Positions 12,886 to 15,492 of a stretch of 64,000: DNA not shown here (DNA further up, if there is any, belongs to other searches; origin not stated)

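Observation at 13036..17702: Tandem, translationally coupled YfhO-family pair, one of at least seven YfhO-type genes in the window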

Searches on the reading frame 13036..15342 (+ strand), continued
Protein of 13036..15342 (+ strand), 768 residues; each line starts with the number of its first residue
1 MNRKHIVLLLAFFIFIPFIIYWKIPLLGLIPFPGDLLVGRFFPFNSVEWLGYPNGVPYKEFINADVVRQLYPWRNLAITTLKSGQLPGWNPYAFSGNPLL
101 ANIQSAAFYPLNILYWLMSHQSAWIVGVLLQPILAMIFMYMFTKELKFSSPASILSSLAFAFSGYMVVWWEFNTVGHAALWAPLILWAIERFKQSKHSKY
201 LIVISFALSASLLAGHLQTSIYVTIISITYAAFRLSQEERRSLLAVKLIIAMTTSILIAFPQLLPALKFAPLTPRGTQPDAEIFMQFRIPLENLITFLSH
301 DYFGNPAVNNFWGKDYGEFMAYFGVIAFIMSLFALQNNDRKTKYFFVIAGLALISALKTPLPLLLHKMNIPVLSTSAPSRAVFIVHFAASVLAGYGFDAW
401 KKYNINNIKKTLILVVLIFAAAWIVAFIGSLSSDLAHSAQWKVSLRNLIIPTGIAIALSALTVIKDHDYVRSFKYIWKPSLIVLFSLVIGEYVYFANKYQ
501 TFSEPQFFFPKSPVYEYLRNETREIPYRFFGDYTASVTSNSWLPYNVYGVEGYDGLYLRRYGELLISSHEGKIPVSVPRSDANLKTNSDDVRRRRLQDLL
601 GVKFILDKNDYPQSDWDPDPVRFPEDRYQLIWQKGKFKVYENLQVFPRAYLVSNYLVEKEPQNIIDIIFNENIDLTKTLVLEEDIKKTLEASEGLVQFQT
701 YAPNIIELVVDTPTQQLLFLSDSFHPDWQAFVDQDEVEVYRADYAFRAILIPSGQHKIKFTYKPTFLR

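Call 54: find_encoding_contigs(protein=P0064, flank=10000, max_places=1)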
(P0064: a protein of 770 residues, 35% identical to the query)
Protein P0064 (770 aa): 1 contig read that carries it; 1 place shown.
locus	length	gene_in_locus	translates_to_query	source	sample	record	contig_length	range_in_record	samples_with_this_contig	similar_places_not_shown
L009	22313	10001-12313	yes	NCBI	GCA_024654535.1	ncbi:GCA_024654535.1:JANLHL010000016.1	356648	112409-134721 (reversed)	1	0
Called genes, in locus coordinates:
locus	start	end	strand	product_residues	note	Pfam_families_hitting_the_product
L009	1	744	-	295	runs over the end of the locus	PF12705:PDDEXK_1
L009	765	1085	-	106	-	PF07659:DUF1599 (weak)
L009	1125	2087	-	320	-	PF17125:Methyltr_RsmF_N, PF22458:RsmF-B_ferredox, PF01189:Methyltr_RsmB-F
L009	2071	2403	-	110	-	-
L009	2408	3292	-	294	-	-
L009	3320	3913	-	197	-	-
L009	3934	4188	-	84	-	PF01541:GIY-YIG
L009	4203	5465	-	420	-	-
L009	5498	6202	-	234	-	PF00106:adh_short, PF13460:NAD_binding_10 (weak), PF13561:adh_short_C2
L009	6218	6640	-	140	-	PF00892:EamA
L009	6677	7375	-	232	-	PF03372:Exo_endo_phos, PF23226:Exo_endo_phos_PGAP2IP (weak)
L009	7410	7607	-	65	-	PF11127:YgaP-like_TM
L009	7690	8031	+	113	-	PF03551:PadR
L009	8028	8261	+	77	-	PF13192:Thioredoxin_3, PF00462:Glutaredoxin, PF13417:GST_N_3 (weak)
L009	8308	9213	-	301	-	PF10672:Methyltrans_SAM (faint)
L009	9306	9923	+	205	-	PF14014:DUF4230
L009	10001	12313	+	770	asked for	PF09586:YfhO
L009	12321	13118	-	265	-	PF00376:MerR, PF13411:MerR_1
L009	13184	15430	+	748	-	PF02463:SMC_N (faint), PF03193:RsgA_GTPase (faint), PF13191:AAA_16 (faint), PF13555:AAA_29 (faint), PF13304:AAA_21 (faint), PF13671:AAA_33 (faint), PF00005:ABC_tran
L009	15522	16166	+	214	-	-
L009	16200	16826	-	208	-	PF03575:Peptidase_S51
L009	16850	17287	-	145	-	PF00293:NUDIX, PF14815:NUDIX_4 (weak)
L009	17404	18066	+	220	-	PF02592:Vut_1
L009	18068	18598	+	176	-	PF00186:DHFR_1, PF01872:RibD_C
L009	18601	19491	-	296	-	PF00248:Aldo_ket_red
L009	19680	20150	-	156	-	PF09390:DUF1999 (weak), PF00583:Acetyltransf_1, PF13673:Acetyltransf_10, PF13508:Acetyltransf_7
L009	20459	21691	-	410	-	PF00571:CBS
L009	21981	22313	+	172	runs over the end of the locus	PF13527:Acetyltransf_9 (faint), PF00583:Acetyltransf_1, PF13673:Acetyltransf_10, PF13508:Acetyltransf_7, PF08445:FR47 (weak)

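Call 55: find_encoding_contigs(protein=P0082, flank=10000, max_places=1)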
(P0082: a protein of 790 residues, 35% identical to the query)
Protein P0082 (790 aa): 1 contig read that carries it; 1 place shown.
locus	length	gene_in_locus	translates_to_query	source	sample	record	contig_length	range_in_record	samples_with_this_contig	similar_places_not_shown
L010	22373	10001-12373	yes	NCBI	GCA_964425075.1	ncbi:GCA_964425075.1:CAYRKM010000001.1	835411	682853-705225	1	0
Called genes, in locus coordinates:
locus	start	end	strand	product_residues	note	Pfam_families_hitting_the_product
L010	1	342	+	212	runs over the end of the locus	PF25990:Beta-barrel_YknX (weak)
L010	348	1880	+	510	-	PF07690:MFS_1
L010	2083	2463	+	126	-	PF00520:Ion_trans (weak), PF07885:Ion_trans_2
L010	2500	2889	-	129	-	-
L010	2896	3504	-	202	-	PF02589:LUD_dom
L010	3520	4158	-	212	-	PF01073:3Beta_HSD, PF01370:Epimerase, PF05368:NmrA, PF13460:NAD_binding_10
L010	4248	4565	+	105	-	PF01638:HxlR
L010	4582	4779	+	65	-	-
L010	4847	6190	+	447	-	PF00239:Resolvase, PF07508:Recombinase, PF13408:Zn_ribbon_recom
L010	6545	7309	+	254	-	PF13641:Glyco_tranf_2_3 (weak), PF00535:Glycos_transf_2, PF10111:Glyco_tranf_2_2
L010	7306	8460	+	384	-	PF26314:MptA_B_family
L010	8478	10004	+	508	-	PF02366:PMT (weak), PF13231:PMT_2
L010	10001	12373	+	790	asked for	PF09586:YfhO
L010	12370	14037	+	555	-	PF13231:PMT_2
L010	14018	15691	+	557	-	PF13231:PMT_2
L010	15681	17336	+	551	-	PF10131:PTPS_related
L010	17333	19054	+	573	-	PF09586:YfhO (faint), PF10131:PTPS_related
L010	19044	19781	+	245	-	PF13641:Glyco_tranf_2_3 (weak), PF00535:Glycos_transf_2, PF10111:Glyco_tranf_2_2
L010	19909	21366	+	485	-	PF01943:Polysacc_synt, PF13440:Polysacc_synt_3, PF03023:MurJ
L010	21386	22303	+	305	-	PF00535:Glycos_transf_2, PF10111:Glyco_tranf_2_2 (weak)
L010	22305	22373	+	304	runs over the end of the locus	PF00535:Glycos_transf_2, PF13641:Glyco_tranf_2_3, PF13632:Glyco_trans_2_3 (faint)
